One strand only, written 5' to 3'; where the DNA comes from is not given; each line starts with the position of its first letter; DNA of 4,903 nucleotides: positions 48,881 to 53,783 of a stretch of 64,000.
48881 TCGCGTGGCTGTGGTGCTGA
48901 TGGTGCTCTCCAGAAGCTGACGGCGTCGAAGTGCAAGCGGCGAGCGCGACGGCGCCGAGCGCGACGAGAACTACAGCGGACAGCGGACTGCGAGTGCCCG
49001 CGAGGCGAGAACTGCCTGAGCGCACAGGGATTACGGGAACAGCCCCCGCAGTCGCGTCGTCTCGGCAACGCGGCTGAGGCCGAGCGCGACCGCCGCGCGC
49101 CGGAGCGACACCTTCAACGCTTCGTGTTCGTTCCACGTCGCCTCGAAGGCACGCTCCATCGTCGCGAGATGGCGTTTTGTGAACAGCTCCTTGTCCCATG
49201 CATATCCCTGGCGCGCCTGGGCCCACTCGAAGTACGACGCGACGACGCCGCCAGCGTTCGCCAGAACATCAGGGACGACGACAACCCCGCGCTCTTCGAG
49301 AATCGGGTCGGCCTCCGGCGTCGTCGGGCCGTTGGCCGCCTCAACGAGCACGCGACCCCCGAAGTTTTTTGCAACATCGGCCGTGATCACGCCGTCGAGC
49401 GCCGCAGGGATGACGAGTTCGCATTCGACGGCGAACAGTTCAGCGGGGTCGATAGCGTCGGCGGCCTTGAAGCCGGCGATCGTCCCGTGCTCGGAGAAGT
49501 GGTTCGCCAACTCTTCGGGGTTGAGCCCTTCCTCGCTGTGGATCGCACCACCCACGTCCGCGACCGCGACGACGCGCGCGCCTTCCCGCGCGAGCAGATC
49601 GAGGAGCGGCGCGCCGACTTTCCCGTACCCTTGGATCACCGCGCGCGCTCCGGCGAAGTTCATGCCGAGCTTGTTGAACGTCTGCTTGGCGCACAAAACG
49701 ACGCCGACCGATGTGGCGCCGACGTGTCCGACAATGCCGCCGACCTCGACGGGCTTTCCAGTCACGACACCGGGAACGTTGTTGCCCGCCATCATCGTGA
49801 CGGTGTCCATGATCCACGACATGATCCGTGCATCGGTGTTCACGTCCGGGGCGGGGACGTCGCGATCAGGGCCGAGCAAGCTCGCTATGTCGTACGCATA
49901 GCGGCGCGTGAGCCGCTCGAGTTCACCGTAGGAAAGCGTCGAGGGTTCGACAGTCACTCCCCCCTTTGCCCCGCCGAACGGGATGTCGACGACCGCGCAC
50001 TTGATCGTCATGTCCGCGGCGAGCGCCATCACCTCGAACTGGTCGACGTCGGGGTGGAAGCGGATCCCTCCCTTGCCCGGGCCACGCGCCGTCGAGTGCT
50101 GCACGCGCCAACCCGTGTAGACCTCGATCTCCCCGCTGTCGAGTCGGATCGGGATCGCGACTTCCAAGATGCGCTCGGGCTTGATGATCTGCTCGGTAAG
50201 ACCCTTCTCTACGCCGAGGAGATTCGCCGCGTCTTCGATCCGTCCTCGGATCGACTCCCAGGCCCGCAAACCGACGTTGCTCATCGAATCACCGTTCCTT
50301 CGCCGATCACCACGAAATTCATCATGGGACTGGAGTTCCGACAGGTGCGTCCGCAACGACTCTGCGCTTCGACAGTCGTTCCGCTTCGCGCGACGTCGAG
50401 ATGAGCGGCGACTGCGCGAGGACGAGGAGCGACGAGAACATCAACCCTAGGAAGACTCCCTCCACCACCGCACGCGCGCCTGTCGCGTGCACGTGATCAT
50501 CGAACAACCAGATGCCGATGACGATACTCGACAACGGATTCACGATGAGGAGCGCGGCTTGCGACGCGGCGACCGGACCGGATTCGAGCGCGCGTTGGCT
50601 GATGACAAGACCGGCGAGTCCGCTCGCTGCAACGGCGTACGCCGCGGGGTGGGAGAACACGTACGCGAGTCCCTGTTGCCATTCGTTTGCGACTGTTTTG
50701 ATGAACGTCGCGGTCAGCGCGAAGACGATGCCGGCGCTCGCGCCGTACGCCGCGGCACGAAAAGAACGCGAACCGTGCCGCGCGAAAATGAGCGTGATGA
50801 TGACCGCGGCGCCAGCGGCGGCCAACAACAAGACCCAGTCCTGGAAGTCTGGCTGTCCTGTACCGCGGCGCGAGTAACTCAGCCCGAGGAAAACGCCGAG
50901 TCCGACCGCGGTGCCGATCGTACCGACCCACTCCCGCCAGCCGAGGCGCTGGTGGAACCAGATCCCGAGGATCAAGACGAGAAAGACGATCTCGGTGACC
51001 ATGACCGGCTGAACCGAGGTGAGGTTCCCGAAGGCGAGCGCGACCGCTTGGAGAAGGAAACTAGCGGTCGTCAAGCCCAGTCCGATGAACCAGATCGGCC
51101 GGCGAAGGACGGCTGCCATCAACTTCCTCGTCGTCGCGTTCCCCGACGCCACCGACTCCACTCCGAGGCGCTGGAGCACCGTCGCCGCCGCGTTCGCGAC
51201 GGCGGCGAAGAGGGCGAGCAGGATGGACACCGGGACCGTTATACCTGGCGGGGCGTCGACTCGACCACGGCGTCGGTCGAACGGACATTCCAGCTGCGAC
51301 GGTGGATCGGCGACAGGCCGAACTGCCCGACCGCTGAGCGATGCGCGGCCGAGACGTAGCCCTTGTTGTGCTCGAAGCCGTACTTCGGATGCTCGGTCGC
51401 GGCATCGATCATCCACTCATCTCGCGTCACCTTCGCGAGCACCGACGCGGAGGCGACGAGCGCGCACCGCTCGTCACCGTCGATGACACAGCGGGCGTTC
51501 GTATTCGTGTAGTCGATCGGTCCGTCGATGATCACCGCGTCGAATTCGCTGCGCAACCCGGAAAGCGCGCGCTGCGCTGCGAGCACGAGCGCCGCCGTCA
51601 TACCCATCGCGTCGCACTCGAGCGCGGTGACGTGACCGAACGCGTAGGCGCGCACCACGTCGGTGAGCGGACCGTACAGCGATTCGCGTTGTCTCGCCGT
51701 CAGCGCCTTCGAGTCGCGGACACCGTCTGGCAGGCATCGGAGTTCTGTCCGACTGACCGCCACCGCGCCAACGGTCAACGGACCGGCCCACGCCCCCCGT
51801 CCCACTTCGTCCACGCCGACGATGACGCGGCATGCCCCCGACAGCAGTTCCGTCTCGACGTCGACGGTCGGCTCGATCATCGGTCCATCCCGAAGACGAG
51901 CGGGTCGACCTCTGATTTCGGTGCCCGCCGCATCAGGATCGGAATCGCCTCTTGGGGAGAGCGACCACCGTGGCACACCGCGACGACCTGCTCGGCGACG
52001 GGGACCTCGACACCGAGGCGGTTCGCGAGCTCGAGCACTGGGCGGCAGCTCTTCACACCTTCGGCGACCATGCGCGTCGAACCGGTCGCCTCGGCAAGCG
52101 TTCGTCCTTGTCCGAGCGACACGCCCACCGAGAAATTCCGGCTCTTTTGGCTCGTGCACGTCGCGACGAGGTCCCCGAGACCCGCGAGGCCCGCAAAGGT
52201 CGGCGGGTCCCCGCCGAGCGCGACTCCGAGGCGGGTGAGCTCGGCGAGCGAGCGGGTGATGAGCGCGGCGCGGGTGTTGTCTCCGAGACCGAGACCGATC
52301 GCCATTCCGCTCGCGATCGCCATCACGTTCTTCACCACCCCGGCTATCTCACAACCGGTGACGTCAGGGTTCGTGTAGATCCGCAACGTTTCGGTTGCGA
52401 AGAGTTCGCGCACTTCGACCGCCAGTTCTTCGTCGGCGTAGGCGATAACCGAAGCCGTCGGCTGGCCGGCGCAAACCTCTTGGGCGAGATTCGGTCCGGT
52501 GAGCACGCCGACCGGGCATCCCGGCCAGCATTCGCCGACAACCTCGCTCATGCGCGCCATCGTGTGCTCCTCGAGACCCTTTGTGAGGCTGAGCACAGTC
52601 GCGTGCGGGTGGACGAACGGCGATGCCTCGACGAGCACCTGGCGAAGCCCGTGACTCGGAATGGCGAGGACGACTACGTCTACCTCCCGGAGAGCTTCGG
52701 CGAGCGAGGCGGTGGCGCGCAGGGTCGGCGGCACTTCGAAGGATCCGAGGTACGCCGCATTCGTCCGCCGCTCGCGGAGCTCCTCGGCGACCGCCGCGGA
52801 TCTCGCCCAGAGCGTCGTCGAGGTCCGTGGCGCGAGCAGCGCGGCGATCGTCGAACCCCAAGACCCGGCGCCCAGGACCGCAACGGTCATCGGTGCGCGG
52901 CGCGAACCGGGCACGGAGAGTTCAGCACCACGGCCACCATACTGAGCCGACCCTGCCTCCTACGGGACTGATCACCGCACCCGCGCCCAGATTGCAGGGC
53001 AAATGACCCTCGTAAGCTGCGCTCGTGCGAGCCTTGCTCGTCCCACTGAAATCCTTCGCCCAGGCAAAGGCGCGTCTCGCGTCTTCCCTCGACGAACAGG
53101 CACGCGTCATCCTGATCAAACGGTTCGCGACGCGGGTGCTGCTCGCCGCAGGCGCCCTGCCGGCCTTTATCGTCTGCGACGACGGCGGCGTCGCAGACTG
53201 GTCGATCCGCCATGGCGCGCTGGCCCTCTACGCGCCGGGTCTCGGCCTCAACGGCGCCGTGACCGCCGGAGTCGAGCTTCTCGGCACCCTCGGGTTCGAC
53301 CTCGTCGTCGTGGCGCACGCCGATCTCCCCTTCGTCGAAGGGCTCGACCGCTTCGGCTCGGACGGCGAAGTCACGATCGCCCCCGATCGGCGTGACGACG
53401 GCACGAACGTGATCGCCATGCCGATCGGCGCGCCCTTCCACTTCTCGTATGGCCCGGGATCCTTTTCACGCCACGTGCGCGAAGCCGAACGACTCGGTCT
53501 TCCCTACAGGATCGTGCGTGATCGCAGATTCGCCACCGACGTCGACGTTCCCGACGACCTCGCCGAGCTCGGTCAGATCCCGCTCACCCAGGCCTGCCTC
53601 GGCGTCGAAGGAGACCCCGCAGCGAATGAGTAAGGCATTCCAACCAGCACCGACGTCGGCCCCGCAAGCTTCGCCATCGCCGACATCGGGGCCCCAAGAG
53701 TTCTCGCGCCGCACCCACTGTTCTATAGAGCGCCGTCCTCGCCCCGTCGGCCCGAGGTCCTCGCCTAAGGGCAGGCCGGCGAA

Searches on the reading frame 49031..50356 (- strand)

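Call 42: search_protein_families(library=pfam, proteins=[window:49031-50356:-], max_evalue=0.001)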
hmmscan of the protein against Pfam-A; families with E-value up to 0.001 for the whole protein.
window:49031-50356:- (441 aa): 2 families
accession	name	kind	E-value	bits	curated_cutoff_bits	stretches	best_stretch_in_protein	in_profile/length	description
PF00208.27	ELFV_dehydrog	-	6.9e-64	216.3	23.4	1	206-438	1-241/241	Glutamate/Leucine/Phenylalanine/Valine dehydrogenase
PF02812.23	ELFV_dehydrog_N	-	1.1e-52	177.6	25.3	1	60-187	1-128/129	Glu/Leu/Phe/Val dehydrogenase, dimerisation domain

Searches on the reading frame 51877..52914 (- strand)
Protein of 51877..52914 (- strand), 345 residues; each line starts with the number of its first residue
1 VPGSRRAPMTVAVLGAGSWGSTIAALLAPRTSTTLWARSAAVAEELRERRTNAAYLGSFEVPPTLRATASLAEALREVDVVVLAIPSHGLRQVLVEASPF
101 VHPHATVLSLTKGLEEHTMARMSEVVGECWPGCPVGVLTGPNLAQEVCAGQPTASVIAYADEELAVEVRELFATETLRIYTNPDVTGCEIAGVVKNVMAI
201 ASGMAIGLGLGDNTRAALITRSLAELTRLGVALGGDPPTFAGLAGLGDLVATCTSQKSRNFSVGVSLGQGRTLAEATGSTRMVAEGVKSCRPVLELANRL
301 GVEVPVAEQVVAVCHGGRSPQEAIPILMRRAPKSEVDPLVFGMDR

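Call 43: search_protein_families(library=pfam, proteins=[window:51877-52914:-], max_evalue=0.001)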
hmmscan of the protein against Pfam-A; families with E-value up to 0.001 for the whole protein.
window:51877-52914:- (345 aa): 5 families
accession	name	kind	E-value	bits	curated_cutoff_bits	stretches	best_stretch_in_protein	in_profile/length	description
PF07479.19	NAD_Gly3P_dh_C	-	2.7e-52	177.2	25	1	184-324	1-141/142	NAD-dependent glycerol-3-phosphate dehydrogenase C-terminus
PF01210.29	NAD_Gly3P_dh_N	-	1.5e-46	158.7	23.1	1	11-164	2-157/158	NAD-dependent glycerol-3-phosphate dehydrogenase N-terminus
PF20618.3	GPD_NAD_C_bact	-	5.5e-21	75.3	27.6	1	244-310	1-66/66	Bacterial GPD, NAD-dependent C-terminal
PF02558.23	ApbA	-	2.3e-11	44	22.2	1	11-120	1-109/150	Ketopantoate reductase PanE/ApbA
PF03807.23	F420_oxidored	-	5.1e-06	27.4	21.6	1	10-111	1-92/94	NADP oxidoreductase coenzyme F420-dependent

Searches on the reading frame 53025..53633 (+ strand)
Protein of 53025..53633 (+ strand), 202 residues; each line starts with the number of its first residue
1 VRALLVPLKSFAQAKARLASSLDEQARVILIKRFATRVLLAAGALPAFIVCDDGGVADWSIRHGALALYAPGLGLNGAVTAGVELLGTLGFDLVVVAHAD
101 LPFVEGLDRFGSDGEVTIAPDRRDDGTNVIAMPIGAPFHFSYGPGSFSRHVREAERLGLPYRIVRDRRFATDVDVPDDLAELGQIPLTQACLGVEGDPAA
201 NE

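Call 43: search_protein_families(library=pfam, proteins=[window:53025-53633:+], max_evalue=0.001)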
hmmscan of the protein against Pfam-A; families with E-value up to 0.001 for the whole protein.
window:53025-53633:+ (202 aa): 1 family
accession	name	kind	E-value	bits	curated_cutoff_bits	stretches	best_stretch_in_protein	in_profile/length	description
PF01983.22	CofC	-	4.6e-16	59.1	22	1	4-182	3-182/217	Guanylyl transferase CofC like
